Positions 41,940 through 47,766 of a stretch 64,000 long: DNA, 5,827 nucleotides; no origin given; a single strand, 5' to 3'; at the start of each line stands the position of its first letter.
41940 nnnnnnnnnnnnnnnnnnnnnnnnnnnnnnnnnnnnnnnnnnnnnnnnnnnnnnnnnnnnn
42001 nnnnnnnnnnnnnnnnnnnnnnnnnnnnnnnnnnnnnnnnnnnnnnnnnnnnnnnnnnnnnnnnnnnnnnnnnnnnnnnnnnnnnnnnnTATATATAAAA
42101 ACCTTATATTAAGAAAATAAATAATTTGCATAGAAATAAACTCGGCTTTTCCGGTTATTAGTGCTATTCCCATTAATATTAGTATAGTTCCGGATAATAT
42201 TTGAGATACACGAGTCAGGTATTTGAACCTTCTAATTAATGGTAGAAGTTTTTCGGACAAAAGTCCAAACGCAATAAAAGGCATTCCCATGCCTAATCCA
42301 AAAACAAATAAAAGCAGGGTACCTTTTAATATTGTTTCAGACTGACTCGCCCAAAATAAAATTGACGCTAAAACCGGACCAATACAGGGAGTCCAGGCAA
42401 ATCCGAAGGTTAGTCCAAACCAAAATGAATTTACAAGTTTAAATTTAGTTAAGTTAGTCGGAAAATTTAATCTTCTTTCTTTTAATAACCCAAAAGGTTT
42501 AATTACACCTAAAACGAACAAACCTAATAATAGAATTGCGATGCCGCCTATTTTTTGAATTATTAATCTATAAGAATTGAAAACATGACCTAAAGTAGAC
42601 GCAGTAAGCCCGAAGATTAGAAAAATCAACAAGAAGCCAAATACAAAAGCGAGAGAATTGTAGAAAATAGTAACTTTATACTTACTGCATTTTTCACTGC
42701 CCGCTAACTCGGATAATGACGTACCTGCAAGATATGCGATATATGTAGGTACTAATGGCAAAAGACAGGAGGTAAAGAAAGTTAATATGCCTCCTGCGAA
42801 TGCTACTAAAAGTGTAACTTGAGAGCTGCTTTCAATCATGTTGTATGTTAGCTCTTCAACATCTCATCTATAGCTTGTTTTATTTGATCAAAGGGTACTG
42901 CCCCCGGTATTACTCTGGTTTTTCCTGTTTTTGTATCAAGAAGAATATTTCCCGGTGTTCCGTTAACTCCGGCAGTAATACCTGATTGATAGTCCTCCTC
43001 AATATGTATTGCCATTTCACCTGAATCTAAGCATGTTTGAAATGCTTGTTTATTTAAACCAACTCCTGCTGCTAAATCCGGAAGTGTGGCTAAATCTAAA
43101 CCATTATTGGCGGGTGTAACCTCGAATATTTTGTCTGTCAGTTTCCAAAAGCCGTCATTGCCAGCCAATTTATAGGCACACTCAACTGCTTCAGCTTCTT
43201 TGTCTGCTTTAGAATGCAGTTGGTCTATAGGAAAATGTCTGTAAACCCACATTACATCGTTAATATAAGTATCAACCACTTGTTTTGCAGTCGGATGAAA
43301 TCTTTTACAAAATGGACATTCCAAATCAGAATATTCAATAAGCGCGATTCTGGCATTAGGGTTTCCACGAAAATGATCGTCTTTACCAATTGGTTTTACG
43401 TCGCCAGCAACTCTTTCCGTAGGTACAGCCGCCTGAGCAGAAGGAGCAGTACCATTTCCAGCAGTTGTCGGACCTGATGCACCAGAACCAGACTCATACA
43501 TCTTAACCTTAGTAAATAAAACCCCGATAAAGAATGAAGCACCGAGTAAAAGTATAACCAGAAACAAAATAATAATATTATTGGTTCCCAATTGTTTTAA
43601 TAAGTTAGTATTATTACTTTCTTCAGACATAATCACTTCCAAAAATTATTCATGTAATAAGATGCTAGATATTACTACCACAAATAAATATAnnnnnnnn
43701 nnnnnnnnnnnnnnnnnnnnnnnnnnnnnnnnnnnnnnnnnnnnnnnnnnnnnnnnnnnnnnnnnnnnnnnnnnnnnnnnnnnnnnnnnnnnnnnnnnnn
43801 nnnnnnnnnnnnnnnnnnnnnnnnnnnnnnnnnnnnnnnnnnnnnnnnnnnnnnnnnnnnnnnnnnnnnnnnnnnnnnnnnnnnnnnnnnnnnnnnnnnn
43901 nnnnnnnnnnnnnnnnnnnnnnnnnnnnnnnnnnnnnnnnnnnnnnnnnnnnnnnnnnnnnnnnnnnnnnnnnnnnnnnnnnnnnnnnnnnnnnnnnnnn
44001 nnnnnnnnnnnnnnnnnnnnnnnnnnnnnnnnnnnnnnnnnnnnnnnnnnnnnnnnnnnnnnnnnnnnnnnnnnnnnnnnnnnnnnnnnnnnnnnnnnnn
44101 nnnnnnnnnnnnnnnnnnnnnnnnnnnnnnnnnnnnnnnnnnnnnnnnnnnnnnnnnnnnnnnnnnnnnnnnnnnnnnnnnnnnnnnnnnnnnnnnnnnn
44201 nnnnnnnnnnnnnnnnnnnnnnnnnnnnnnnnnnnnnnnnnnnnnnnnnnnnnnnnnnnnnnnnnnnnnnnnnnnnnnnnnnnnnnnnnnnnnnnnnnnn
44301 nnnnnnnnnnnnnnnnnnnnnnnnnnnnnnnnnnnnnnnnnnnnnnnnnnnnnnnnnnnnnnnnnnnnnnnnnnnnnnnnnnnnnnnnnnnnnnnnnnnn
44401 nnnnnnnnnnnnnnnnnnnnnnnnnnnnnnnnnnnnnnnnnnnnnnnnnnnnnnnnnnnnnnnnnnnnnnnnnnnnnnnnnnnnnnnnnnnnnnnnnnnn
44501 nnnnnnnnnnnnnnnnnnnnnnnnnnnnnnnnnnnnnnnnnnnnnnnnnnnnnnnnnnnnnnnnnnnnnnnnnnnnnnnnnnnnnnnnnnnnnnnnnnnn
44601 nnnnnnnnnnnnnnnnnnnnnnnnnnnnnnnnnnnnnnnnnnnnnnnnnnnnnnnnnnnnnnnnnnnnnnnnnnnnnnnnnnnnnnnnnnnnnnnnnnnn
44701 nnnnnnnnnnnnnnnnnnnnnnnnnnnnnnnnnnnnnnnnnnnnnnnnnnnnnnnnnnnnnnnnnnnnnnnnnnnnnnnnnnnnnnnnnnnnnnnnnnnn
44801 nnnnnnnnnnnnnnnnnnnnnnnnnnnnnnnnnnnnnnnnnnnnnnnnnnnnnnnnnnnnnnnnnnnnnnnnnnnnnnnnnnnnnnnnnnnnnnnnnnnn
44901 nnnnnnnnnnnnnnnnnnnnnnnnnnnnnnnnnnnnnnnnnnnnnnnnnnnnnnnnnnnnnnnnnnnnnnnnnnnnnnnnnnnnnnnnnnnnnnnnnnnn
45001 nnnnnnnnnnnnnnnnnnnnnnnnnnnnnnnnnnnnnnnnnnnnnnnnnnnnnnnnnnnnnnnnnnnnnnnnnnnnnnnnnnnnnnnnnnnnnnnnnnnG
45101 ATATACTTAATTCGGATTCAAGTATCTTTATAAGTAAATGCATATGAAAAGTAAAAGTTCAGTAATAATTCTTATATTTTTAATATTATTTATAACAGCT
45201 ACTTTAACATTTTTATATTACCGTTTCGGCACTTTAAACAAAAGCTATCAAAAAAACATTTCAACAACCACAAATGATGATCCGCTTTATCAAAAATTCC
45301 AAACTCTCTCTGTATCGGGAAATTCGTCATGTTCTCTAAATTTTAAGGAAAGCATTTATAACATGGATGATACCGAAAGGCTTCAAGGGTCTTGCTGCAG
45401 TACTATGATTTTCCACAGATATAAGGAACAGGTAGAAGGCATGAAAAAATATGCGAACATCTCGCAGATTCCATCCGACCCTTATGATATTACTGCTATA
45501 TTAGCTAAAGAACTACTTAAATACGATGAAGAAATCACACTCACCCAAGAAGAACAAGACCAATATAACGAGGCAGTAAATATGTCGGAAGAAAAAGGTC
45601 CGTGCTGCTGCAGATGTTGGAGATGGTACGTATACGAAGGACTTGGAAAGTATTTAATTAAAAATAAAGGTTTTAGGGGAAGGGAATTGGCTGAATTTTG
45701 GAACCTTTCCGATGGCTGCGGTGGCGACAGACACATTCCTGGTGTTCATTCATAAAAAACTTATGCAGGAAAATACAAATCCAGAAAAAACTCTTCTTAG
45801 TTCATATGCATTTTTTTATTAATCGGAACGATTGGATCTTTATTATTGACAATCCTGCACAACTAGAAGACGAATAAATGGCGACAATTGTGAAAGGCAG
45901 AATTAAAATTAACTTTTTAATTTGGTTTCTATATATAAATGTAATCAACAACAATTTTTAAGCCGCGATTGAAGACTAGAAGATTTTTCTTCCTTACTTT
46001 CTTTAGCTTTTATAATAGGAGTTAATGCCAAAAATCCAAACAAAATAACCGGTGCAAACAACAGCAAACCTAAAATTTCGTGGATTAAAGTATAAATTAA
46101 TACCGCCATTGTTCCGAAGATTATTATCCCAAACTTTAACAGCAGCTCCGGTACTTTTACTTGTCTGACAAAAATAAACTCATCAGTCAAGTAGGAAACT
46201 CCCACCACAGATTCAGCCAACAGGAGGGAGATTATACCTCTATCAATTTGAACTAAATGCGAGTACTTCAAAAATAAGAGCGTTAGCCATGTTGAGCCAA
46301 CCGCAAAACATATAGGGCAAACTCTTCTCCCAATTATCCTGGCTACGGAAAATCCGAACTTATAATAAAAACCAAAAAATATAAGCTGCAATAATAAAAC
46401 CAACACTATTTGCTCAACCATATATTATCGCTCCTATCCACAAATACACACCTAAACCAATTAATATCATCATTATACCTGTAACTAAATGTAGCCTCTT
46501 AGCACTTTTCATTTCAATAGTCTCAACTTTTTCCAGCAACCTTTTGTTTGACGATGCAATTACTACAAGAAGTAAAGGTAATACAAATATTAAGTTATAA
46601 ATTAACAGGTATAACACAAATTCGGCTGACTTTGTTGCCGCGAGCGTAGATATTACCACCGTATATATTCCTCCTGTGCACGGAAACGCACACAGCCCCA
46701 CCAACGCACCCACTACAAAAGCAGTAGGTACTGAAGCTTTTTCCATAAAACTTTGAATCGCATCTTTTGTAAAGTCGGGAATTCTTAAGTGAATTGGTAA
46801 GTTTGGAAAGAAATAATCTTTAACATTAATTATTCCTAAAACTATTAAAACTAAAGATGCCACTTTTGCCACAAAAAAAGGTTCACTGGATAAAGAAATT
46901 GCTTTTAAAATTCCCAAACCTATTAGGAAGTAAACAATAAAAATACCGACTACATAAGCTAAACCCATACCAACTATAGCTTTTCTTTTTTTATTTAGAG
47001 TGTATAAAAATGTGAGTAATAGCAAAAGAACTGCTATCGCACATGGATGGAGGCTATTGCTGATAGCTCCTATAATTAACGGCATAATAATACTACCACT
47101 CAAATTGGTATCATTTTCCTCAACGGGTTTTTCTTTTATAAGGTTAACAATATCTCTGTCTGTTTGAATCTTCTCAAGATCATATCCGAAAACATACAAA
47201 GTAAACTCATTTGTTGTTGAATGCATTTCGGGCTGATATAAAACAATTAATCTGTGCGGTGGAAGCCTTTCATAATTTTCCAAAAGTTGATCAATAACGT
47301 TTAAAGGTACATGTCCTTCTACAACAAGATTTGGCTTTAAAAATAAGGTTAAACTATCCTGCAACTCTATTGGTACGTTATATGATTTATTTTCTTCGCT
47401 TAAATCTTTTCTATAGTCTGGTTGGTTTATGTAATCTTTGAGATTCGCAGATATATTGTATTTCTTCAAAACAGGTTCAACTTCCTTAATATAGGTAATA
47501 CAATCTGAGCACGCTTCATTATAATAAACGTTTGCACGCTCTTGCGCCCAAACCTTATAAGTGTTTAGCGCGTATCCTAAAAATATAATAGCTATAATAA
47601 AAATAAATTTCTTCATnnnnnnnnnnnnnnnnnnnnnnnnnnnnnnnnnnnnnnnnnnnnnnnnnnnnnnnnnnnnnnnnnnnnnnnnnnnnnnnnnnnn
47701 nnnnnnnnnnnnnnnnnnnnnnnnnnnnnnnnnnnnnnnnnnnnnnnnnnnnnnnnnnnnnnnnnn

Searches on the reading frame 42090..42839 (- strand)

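Call 24: search_protein_families(library=pfam, proteins=[window:42090-42839:-], max_evalue=0.001)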
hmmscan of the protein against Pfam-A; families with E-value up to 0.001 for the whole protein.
window:42090-42839:- (250 aa): 2 families
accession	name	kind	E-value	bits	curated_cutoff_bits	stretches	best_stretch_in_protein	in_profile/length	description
PF02683.22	DsbD_TM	-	2.4e-19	70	27.1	1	9-228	4-215/219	Cytochrome C biogenesis protein transmembrane domain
PF13386.12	DsbD_2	-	4.5e-11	43.5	24.9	1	13-225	2-198/199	Cytochrome C biogenesis protein transmembrane region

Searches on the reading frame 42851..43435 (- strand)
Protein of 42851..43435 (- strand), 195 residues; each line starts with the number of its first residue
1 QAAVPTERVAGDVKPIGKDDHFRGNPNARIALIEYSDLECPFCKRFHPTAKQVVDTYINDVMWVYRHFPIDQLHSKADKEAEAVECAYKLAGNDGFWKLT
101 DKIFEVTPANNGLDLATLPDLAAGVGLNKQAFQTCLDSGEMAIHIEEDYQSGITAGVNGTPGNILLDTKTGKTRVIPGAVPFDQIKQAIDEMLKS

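Call 53: predict_structure(alignment_id=A3)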
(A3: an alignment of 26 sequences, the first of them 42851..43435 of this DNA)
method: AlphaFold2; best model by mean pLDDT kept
length: 195 residues; sequences in the alignment: 26
mean_pLDDT: 93.3   pTM: 0.89
mean pLDDT of the five models: 93.3, 92.0, 91.7, 91.3, 91.1
residues with pLDDT >= 90: 169; 70-90: 19; 50-70: 3; < 50: 4
segments of 3 or more residues with pLDDT < 50: 1-4
pLDDT, mean of each block of 10 residues (from residue 1): 61 93 96 96 94 97 97 93 98 98 87 90 98 98 97 94 95 93 97 93
secondary structure, 60 per line:
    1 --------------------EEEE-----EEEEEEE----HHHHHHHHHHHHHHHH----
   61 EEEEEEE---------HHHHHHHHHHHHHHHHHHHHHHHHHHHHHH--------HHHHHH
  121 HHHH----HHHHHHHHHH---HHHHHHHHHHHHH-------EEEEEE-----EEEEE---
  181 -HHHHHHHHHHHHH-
elements in order: E21-24 E30-36 H41-56 E61-67 H77-106 H115-124 H129-138 H142-154 E162-167 E173-177 H182-194

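Call 59: fold_search(model_id=the predicted structure, library=pdb)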
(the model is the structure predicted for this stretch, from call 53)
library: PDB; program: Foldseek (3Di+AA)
matches with E <= 10: 995; with E <= 0.001: 203
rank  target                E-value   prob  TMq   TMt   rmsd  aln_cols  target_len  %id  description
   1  4n30                  7.2e-14  1.00  0.78  0.83   3.0       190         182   29  Crystal structure of Pseudomonas aeruginosa DsbA2 (released 2013-12-04)
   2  3eu3                  2.1e-11  1.00  0.82  0.85   2.4       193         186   24  Crystal Structure of BdbD from Bacillus subtilis (reduced) (released 2009-06-16)
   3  3eu4                  2.2e-11  1.00  0.82  0.86   2.4       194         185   24  Crystal Structure of BdbD from Bacillus subtilis (oxidised) (released 2009-06-16)
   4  3f4r                  1.9e-10  1.00  0.76  0.75   2.8       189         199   24  Crystal structure of Wolbachia pipientis alpha-DsbA1 (released 2009-03-24)
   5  3f4s                  2.2e-10  1.00  0.76  0.74   2.9       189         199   23  Crystal structure of Wolbachia pipientis alpha-DsbA1 T172V (released 2009-03-24)
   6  3gyk_B                2.4e-10  1.00  0.76  0.84   2.4       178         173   25  The crystal structure of a thioredoxin-like oxidoreductase from Silicibacter pomeroyi DSS-3 (released 2009-06-09)
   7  3gyk_A                2.6e-10  1.00  0.76  0.84   2.4       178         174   25  The crystal structure of a thioredoxin-like oxidoreductase from Silicibacter pomeroyi DSS-3 (released 2009-06-09)
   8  3f4t                  3.1e-10  1.00  0.74  0.72   3.3       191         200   21  Crystal structure of Wolbachia pipientis alpha-DsbA1 C97A/C146A (released 2009-03-24)
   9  7unn                  6.0e-10  1.00  0.75  0.60   2.4       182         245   22  Thiol-disulfide oxidoreductase TsdA from Corynebacterium diphtheriae (released 2022-04-20)
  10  6eez_A                8.1e-10  1.00  0.73  0.76   2.4       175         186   19  Crystal Structure of the thiol-disulfide exchange protein alpha-DsbA2 from Wolbachia pipientis (released 2019-04-17)
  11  4pwp                  9.1e-10  1.00  0.75  0.59   2.5       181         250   23  Crystal structure of DsbA from the Gram positive bacterium Corynebacterium diphtheriae (released 2015-03-25)
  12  6eez_B                1.2e-09  1.00  0.69  0.71   2.7       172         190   19  Crystal Structure of the thiol-disulfide exchange protein alpha-DsbA2 from Wolbachia pipientis (released 2019-04-17)
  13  4pwo                  1.9e-09  1.00  0.75  0.59   2.4       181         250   23  Crystal structure of DsbA from the Gram positive bacterium Corynebacterium diphtheriae (released 2015-03-25)
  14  7jve_B                2.7e-09  1.00  0.78  0.62   2.5       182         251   16  Crystal structure of Salmonella enterica Typhimurium BcfH (released 2021-04-21)
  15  7uno                  3.0e-09  1.00  0.75  0.60   2.4       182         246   21  Thiol-disulfide oxidoreductase TsdA, C129S mutant, from Corynebacterium diphtheriae (released 2022-04-20)
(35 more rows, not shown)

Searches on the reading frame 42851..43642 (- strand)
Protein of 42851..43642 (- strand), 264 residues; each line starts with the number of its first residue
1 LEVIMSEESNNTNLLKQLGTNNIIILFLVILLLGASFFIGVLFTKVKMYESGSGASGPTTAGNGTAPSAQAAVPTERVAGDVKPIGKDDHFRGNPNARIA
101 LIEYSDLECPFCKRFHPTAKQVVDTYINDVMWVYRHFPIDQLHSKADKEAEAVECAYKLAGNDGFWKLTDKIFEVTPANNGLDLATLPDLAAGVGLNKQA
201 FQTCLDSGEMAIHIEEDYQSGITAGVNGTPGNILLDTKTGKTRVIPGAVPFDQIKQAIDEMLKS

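Call 4: search_protein_families(library=pfam, proteins=[window:42851-43642:-], max_evalue=1)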
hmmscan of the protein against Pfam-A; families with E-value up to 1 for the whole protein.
window:42851-43642:- (264 aa): 4 families
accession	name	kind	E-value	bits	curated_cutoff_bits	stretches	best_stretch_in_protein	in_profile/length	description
PF13462.12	Thioredoxin_4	-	8.1e-18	65.6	23.2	1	88-259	4-164/165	Thioredoxin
PF01323.26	DSBA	-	3.4e-13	50.2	25.6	2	186-258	124-190/191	DSBA-like thioredoxin domain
PF13098.12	Thioredoxin_2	-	4.6e-09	37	27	1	97-257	5-103/104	Thioredoxin-like domain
PF00085.26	Thioredoxin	-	0.082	13.4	23.5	1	97-131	18-52/103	Thioredoxin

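Call 12: search_solved_structures(query=window:42851-43642:-, show_alignments=2)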
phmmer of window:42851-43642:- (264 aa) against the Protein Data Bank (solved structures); distinct sequences matched with E-value up to 0.001: 17.
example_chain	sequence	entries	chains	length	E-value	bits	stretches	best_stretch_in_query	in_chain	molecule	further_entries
4n30_A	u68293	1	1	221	4.5e-20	75.4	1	82-263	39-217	Protein disulfide isomerase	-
3f4r_A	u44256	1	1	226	4.4e-10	42.6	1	87-230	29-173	Putative uncharacterized protein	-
3gyk_A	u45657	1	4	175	5.9e-10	42.2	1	92-262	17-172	27kDa outer membrane protein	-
3f4s_A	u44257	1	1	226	1.2e-09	41.2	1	87-222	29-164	Putative uncharacterized protein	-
6nen_A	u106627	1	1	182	5.5e-09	39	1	93-262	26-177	Copper resistance protein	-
6mhh_A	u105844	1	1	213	5.9e-09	38.9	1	93-262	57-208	Metal resistance protein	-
4xvw_A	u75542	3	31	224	9.9e-09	38.2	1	93-262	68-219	DsbA-like protein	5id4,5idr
3f4t_A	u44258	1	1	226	1e-08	38.2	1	87-230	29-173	Putative uncharacterized protein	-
3eu3_A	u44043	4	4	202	1.1e-07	34.8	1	84-263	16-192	BdbD | Disulfide bond formation protein D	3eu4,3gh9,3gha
4pwp_A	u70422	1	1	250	1.4e-06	31.1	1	53-263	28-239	DsbA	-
4gxz_A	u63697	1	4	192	2.5e-06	30.3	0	95-138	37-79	Suppression of copper sensitivity protein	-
4pwo_A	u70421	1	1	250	4.7e-06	29.4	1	53-263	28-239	DsbA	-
7unn_A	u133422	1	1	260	6.7e-06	28.9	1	54-263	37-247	Thioredoxin domain-containing protein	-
1eej_A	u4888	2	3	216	1.1e-05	28.2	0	58-157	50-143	THIOL:DISULFIDE INTERCHANGE PROTEIN | Thiol:disulfide interchange protein dsbC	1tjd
7uno_A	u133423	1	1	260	0.00016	24.4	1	54-263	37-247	Thioredoxin domain-containing protein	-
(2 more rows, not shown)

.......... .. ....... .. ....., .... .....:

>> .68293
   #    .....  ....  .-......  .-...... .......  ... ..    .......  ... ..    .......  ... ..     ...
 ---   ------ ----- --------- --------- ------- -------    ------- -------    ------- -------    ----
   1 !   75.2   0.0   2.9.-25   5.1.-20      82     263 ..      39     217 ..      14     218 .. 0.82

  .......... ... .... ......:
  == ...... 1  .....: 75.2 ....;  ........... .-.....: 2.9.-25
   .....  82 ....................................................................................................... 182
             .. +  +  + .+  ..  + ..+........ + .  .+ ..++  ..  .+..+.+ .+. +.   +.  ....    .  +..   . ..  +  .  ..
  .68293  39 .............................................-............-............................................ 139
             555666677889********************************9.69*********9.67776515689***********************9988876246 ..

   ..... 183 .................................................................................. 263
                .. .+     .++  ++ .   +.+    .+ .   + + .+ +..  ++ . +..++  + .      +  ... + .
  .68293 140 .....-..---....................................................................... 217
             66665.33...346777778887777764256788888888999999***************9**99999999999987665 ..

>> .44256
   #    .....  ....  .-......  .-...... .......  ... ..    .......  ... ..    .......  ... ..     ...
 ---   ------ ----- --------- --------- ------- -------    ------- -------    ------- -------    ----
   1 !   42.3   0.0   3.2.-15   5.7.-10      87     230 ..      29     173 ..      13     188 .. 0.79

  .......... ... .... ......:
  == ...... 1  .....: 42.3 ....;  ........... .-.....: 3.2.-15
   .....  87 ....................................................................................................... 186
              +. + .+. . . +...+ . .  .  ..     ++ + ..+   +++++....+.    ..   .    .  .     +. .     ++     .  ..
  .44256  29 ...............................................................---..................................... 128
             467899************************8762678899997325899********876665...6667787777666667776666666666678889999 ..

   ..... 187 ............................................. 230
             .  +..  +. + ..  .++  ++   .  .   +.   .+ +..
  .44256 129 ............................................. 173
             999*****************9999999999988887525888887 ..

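Call 63: search_protein_families(library=ncbifam, proteins=[window:42851-43630:-], max_evalue=0.01)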
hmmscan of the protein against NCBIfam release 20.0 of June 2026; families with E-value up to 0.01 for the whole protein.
window:42851-43630:- (260 aa): 2 families
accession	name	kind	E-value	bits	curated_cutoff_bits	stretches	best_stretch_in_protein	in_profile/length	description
NF041057.1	Rcas_1661_fam_Se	equivalog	2.7e-23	82.8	190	1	63-256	56-246/247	Rcas_1661 family thioredoxin-like (seleno)lipoprotein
NF008129.0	PRK10877.1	equivalog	7.4e-08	31.9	215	2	96-182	110-190/237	bifunctional protein-disulfide isomerase/oxidoreductase DsbC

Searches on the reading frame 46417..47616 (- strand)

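Call 48: search_protein_families(library=pfam, proteins=[window:46417-47616:-], max_evalue=0.01)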
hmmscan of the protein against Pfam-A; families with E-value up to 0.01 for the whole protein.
window:46417-47616:- (400 aa): 1 family
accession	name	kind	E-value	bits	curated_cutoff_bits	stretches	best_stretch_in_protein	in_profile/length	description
PF04214.18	DUF411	-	0.0018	18.4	27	1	96-114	11-29/48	Protein of unknown function, DUF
